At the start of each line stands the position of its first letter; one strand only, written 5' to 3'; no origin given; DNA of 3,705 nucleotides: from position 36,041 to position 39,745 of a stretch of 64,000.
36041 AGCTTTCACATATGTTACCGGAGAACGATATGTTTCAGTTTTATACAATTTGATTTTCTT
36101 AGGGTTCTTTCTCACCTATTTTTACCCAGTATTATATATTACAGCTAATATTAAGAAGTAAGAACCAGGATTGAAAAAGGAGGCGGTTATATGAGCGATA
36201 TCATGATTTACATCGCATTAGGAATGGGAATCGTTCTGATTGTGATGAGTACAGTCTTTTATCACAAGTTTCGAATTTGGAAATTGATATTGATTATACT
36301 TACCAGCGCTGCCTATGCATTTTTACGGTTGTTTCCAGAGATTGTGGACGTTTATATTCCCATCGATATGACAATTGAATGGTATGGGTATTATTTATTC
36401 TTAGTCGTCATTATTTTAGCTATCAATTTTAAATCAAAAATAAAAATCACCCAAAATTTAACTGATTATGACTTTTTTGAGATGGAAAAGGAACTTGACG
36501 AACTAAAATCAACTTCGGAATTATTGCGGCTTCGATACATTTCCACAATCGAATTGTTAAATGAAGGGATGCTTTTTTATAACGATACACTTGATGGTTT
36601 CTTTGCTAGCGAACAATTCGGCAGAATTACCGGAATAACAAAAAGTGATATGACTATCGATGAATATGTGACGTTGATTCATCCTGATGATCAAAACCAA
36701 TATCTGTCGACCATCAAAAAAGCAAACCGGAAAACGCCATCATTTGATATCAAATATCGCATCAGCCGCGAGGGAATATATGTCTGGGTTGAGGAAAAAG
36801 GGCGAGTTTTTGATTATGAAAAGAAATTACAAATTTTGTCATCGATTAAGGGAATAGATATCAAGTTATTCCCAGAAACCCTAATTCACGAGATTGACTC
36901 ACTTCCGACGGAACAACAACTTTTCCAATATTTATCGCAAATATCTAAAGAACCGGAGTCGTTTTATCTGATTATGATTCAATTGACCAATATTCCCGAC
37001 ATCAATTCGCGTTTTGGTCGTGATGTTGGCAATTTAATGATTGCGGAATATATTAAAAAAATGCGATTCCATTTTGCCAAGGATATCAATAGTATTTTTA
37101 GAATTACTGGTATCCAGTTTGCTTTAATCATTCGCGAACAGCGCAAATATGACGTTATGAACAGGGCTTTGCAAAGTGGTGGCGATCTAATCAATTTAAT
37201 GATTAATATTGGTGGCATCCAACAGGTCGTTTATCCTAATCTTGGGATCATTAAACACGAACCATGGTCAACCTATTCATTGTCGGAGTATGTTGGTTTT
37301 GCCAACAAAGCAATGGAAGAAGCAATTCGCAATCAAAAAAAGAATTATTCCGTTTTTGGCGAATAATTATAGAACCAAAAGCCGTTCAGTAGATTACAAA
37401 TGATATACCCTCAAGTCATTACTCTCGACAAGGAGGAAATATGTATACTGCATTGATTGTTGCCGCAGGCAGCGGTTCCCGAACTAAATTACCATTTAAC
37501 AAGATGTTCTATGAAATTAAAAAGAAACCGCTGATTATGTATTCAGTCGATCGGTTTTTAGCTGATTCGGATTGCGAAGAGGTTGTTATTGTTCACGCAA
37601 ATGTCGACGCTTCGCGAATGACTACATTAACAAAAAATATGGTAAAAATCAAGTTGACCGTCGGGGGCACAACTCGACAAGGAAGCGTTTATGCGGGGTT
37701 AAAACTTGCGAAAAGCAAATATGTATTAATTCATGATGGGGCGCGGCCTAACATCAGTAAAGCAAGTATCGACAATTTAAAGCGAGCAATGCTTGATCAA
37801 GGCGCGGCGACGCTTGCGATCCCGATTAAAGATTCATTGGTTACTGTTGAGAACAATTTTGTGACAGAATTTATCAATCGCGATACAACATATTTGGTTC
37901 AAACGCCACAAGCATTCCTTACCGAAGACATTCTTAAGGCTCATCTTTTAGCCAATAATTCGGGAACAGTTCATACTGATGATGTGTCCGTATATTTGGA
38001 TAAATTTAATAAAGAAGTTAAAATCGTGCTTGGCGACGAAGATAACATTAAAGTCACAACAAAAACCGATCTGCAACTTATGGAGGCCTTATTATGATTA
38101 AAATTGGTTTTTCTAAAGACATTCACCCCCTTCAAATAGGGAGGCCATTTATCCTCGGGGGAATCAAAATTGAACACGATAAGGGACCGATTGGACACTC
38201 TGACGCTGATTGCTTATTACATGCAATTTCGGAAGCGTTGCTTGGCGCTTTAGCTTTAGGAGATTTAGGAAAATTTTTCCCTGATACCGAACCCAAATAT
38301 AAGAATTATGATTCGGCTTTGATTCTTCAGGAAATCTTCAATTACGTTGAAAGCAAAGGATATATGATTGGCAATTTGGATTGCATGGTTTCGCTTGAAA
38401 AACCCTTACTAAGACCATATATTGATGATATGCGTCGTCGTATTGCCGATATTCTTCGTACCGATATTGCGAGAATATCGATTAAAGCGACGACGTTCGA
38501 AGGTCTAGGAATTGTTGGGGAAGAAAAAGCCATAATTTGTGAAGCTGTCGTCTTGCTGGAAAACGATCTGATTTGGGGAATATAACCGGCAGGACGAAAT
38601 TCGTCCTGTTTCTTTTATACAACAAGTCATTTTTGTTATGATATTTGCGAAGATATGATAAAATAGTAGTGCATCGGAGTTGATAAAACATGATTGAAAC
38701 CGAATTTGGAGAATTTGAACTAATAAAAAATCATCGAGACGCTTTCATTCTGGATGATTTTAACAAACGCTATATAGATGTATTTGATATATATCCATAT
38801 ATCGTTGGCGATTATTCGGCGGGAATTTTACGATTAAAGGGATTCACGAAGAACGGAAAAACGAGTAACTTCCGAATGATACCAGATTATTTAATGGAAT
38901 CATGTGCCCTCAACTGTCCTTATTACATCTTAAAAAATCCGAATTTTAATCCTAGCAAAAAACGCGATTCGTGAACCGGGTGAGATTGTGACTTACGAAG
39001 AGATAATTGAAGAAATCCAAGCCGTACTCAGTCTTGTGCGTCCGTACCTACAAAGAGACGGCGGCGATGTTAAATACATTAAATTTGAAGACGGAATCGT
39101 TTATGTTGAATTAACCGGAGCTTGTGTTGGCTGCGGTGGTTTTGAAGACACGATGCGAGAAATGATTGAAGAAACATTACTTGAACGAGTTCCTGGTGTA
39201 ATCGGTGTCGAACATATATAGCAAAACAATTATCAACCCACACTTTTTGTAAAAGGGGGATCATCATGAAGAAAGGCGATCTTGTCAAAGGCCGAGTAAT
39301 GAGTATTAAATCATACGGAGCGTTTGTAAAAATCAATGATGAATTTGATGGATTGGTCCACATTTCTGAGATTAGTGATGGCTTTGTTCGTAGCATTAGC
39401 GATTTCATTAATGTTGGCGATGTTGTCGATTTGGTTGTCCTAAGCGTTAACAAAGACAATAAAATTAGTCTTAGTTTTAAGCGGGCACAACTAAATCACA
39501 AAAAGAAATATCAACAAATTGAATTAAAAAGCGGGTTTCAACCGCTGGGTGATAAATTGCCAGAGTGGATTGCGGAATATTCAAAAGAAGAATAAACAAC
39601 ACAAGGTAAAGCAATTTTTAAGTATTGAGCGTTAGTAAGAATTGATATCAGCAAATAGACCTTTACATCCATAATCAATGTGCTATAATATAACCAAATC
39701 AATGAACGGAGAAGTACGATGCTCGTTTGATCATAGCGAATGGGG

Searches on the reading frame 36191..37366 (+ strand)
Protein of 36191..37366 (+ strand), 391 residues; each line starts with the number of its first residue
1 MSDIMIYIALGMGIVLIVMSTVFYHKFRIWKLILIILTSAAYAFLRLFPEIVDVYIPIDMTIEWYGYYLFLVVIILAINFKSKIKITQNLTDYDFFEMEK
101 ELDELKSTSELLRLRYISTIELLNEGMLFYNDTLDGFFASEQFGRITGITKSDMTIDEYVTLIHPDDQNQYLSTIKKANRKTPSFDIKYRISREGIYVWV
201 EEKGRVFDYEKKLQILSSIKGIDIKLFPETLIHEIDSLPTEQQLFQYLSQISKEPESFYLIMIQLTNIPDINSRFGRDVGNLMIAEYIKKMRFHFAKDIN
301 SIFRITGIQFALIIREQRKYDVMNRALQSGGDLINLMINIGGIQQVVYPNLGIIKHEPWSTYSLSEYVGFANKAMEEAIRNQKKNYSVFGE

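Call 3: search_protein_families(library=pfam, proteins=[window:36191-37366:+], max_evalue=0.01)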
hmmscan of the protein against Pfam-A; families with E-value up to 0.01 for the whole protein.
window:36191-37366:+ (391 aa): 3 families
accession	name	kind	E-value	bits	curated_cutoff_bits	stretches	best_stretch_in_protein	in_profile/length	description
PF08447.18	PAS_3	-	4.7e-12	46.5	25.6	1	138-213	3-82/89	PAS fold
PF00990.26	GGDEF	-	6.8e-10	39.4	23.8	1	241-383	16-159/161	Diguanylate cyclase, GGDEF domain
PF00989.32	PAS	-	0.0091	16.4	22.6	0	119-203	6-92/113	PAS fold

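Call 4: search_protein_families(library=ncbifam, proteins=[window:36191-37366:+], max_evalue=0.01)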
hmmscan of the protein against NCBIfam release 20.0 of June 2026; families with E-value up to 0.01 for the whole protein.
window:36191-37366:+ (391 aa): 13 families
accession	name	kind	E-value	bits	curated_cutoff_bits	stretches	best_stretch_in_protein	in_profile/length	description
TIGR00254.1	GGDEF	domain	5.2e-06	26.3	37.4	1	242-386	21-164/168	diguanylate cyclase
NF053781.1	cdiGMPphdstlr2612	equivalog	1.8e-05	22.6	1600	0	126-207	599-683/1268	Tlr1612 family c-di-GMP phosphodiesterase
TIGR00229.1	sensory_box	domain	3.6e-05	23.9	22.9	1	115-222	6-116/126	PAS domain S-box protein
NF008467.0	PRK11359.1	equivalog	5e-05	21.5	857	1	236-323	382-469/800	oxygen-sensing cyclic-di-GMP phosphodiesterase DosP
NF050064.1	BlResRespRegCbrR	equivalog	5.7e-05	22.2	600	1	205-293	239-321/415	bile resistance response regulator CbrR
NF007380.0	PRK09894.1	equivalog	0.0002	20.8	256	1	250-378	151-276/296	diguanylate cyclase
NF041777.1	sens_FixL_Rhizob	equivalog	0.00042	19.1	850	1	145-212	27-96/485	sensor protein FixL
NF051473.1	DigCycDgcsShew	equivalog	0.0009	18.7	400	1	242-319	151-227/291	diguanylate cyclase DgcS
NF007423.1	PRK09966.1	equivalog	0.0014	17.6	325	1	241-327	254-339/390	diguanylate cyclase DgcN/YfiN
NF007298.0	PRK09776.1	equivalog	0.0019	16.1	1135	1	153-200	469-516/1111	diguanylate cyclase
NF045673.1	c-di-GMPRcptLapD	equivalog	0.004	15.5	1020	1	248-327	258-339/647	cyclic di-GMP receptor LapD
NF038266.1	diguan_SiaD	equivalog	0.0059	16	290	1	244-358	112-225/252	biofilm regulation diguanylate cyclase SiaD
NF045675.1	PhdiestaseDibA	equivalog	0.0071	14.7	980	1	244-389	221-364/623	phosphodiesterase DibA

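Call 16: find_homologous_proteins(query=window:36191-37366:+, max_evalue=0.001)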
Query window:36191-37366:+ (391 aa): 225 proteins with E <= 0.001 among 5538 candidates; the best 120 are listed.
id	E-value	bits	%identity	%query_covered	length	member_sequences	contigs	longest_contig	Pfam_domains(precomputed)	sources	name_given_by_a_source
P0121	3.3e-253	857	100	100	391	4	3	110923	PF08447.19,PF00990.27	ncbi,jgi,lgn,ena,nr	ncbi:MAG: PAS domain-containing protein [Candidatus Izemoplasmatales bacterium]|nr:PAS domain-contai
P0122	6.6e-228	774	86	100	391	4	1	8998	PF08447.19,PF00990.27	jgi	-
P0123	1.6e-205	701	77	100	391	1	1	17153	PF08447.19,PF00990.27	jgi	jgi:PAS domain S-box-containing protein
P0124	1.8e-204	697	76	100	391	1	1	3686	PF08447.19,PF00990.27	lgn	-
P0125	8.0e-201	685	76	100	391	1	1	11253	PF08447.19,PF00990.27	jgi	jgi:GGDEF domain-containing protein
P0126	5.1e-200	682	75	100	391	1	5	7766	PF08447.19,PF00990.27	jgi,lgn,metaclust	metaclust:\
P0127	1.4e-198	678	75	100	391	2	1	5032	PF08447.19,PF00990.27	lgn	-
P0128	2.8e-198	677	75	100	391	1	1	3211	PF08447.19,PF00990.27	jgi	-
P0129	3.5e-198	676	75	100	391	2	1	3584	PF08447.19,PF00990.27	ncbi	-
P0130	2.5e-197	674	74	100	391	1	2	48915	PF08447.19,PF00990.27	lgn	-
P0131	3.1e-197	673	76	100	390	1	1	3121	PF08447.19,PF00990.27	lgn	-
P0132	7.6e-197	672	74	100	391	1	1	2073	PF08447.19,PF00990.27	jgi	-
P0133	8.4e-197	672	86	88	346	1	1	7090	PF08447.19,PF00989.32,PF00990.27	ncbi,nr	ncbi:MAG: PAS domain-containing protein, partial [Candidatus Izemoplasmatales bacterium]|nr:PAS doma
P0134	9.5e-197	672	74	100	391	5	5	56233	PF08447.19,PF00990.27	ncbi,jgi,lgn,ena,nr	ncbi:MAG TPA: PAS domain-containing protein [Candidatus Izemoplasmatales bacterium]|nr:PAS domain-co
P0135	2.2e-196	670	74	100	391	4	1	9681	PF08447.19,PF00990.27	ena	-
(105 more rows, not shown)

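Call 17: search_solved_structures(query=window:36191-37366:+, max_evalue=0.01, show_alignments=4)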
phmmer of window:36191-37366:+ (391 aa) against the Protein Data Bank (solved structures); distinct sequences matched with E-value up to 0.01: 4.
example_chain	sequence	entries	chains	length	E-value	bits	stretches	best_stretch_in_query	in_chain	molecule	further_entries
3mr0_A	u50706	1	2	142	0.00012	24.6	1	123-206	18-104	Sensory box histidine kinase/response regulator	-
3icl_A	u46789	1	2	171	0.00044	22.7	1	243-389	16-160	EAL/GGDEF domain protein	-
7e6g_A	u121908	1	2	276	0.00063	22.2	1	223-381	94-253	Putative GGDEF domain protein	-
3mtk_A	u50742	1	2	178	0.0011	21.5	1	233-343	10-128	Diguanylate cyclase/phosphodiesterase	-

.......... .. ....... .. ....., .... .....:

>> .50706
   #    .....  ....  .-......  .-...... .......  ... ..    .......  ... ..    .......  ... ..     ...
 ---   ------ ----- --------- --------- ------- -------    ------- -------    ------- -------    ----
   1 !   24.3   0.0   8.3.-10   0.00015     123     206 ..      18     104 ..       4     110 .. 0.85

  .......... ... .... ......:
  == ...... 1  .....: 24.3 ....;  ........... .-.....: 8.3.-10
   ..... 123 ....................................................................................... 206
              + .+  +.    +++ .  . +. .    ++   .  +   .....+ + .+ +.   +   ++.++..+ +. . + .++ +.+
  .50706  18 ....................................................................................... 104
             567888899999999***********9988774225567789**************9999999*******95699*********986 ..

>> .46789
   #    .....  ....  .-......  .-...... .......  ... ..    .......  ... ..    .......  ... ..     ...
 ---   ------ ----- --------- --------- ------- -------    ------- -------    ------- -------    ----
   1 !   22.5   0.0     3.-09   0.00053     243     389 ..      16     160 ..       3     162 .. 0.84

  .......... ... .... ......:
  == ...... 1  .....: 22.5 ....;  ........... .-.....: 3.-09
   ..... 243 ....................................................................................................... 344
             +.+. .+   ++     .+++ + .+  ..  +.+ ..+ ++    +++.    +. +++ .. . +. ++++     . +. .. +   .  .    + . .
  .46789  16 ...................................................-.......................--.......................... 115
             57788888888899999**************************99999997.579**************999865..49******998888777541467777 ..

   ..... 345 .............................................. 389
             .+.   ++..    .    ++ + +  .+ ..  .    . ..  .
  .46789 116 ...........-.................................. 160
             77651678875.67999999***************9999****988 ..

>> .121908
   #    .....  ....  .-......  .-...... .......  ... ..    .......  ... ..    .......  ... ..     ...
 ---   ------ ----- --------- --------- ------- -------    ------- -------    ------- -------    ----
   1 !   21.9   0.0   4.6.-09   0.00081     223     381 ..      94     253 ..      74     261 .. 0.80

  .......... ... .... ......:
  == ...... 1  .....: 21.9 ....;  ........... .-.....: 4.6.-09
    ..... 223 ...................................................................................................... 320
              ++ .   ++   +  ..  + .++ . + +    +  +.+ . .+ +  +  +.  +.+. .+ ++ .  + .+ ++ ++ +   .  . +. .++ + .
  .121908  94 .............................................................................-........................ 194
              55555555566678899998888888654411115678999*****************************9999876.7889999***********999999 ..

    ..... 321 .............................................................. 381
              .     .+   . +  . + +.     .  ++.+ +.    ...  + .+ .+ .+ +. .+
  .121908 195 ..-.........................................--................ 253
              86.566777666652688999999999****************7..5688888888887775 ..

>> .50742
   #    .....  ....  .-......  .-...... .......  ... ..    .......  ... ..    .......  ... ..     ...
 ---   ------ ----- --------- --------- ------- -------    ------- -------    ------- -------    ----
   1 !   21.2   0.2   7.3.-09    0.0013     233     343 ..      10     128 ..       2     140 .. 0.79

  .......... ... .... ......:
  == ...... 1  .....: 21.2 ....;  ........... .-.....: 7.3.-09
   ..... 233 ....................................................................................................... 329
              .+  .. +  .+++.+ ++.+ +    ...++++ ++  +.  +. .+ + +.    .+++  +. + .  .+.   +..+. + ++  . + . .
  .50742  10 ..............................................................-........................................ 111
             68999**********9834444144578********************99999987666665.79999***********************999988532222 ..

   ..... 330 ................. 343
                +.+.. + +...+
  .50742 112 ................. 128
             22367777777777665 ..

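Call 73: predict_structure(alignment_id=A3)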
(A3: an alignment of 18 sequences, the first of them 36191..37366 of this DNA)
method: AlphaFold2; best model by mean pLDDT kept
length: 391 residues; sequences in the alignment: 18
mean_pLDDT: 76.8   pTM: 0.43
mean pLDDT of the five models: 76.8, 75.9, 73.2, 72.4, 57.1
residues with pLDDT >= 90: 27; 70-90: 285; 50-70: 34; < 50: 45
segments of 3 or more residues with pLDDT < 50: 85-112, 114-122, 224-230
pLDDT, mean of each block of 10 residues (from residue 1): 77 84 72 86 83 77 84 82 48 41 46 48 70 81 80 85 85 81 81 79 80 80 49 70 88 88 87 71 82 82 88 90 84 70 69 88 86 89 82 69
secondary structure, 60 per line:
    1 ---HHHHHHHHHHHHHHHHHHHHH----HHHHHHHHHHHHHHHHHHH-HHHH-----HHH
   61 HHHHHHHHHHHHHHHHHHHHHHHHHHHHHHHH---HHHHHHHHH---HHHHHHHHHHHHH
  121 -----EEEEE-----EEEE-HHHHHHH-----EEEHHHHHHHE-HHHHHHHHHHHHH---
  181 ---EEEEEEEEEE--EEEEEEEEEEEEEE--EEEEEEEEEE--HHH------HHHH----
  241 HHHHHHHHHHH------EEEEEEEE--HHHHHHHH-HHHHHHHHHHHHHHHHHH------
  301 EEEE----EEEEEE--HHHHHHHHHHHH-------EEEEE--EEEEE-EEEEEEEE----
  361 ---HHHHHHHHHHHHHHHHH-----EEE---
elements in order: H4-24 H29-47 H49-52 H58-92 H96-104 H108-120 E126-130 E136-139 H141-147 E153-155 H156-162 H165-177 E184-193 E196-209 E212-221 H233-236 H241-251 E258-265 H268-275 H277-294 E301-304 E309-314 H317-328 E336-340 E343-347 E349-356 H364-380 E386-388

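Call 76: fold_search(model_id=the predicted structure, library=pdb)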
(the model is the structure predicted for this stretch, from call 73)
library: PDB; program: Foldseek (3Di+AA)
matches with E <= 10: 1388; with E <= 0.001: 224
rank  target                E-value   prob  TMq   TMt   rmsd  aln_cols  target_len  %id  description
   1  5xge                  3.6e-11  1.00  0.35  0.25  11.5       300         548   14  Crystal structure of the PAS-GGDEF-EAL domain of PA0861 from Pseudomonas aeruginosa in complex with cyclic di-GMP (released 2017-12-20)
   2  9cmf_A                4.5e-11  1.00  0.35  0.18  18.0       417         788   12  Substrate bound DosP (released 2024-11-20)
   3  5xgb                  5.9e-11  1.00  0.34  0.24  11.8       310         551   14  Crystal structure of the PAS-GGDEF-EAL domain of PA0861 from Pseudomonas aeruginosa (released 2017-12-20)
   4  5xgd                  1.5e-10  1.00  0.35  0.25  11.7       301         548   15  Crystal structure of the PAS-GGDEF-EAL domain of PA0861 from Pseudomonas aeruginosa in complex with GTP (released 2017-12-20)
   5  9bkv_B                1.6e-10  1.00  0.33  0.18  16.2       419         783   13  DosP R97A bent form (released 2024-11-20)
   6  8c05                  2.3e-10  1.00  0.34  0.42  19.3       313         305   16  LOV-activated diguanylate cyclase, dark-state structure (released 2023-07-19)
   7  9ce0_B                2.7e-09  1.00  0.34  0.18  15.8       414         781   12  DosP Apo Bent form (released 2024-11-20)
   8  9bkv_A                2.9e-09  1.00  0.35  0.18  26.4       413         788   11  DosP R97A bent form (released 2024-11-20)
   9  9cdr_A                7.1e-09  1.00  0.35  0.18  17.4       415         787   11  DosP Apo straight form (released 2024-11-20)
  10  9bgv_A                1.0e-08  1.00  0.34  0.18  17.3       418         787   12  DosP R97A straight form (released 2024-11-20)
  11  3mtk_A                4.5e-08  1.00  0.34  0.76   2.8       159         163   21  X-Ray Structure of Diguanylate cyclase/phosphodiesterase from Caldicellulosiruptor saccharolyticus, Northeast Structur (released 2010-06-02)
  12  4zvh_A                4.8e-08  1.00  0.33  0.75   2.9       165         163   13  Crystal structure of GGDEF domain of the E. coli DosC - form IV (released 2015-11-11)
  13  3mtk_B                5.1e-08  1.00  0.34  0.77   2.7       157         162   20  X-Ray Structure of Diguanylate cyclase/phosphodiesterase from Caldicellulosiruptor saccharolyticus, Northeast Structur (released 2010-06-02)
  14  8js5_A                1.4e-07  1.00  0.25  0.37  16.6       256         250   15  Dimeric PAS domains of oxygen sensor FixL with ferric unliganded heme (released 2024-06-26)
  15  8js5_B                1.5e-07  1.00  0.27  0.39  16.6       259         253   16  Dimeric PAS domains of oxygen sensor FixL with ferric unliganded heme (released 2024-06-26)
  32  7e6g_B                5.7e-07  1.00  0.32  0.47   3.2       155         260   22  Crystal structure of diguanylate cyclase SiaD in complex with its activator SiaC from Pseudomonas aeruginosa (released 2021-09-22)
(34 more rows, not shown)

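Call 83: search_protein_families(library=padloc, proteins=[window:36191-37366:+], max_evalue=0.001)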
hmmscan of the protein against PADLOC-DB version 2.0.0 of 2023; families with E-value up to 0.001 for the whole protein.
window:36191-37366:+ (391 aa): 0 families

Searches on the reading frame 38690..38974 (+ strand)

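Call 3: search_protein_families(library=pfam, proteins=[window:38690-38974:+], max_evalue=0.01)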
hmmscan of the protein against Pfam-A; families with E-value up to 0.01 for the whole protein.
window:38690-38974:+ (94 aa): 1 family
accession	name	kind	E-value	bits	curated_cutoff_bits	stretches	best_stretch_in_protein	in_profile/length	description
PF06265.16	YutD-like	-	2.2e-23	82.6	25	1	8-82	6-85/85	Putative antitoxin YutD-like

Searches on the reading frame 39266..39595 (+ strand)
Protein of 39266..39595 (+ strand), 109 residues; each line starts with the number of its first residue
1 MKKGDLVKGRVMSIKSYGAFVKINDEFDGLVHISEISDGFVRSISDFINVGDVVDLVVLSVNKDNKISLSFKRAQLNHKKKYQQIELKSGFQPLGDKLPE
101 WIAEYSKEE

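Call 33: search_protein_families(library=pfam, proteins=[window:39266-39595:+], max_evalue=0.00001)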
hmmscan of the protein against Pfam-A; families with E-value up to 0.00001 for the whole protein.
window:39266-39595:+ (109 aa): 2 families
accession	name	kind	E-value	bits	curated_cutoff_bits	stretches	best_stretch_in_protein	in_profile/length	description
PF00575.29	S1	-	5.2e-16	59.2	22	1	2-72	3-74/74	S1 RNA binding domain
PF23459.1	S1_RRP5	-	2.6e-06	28.3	27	1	1-71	1-72/72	RRP5 S1 domain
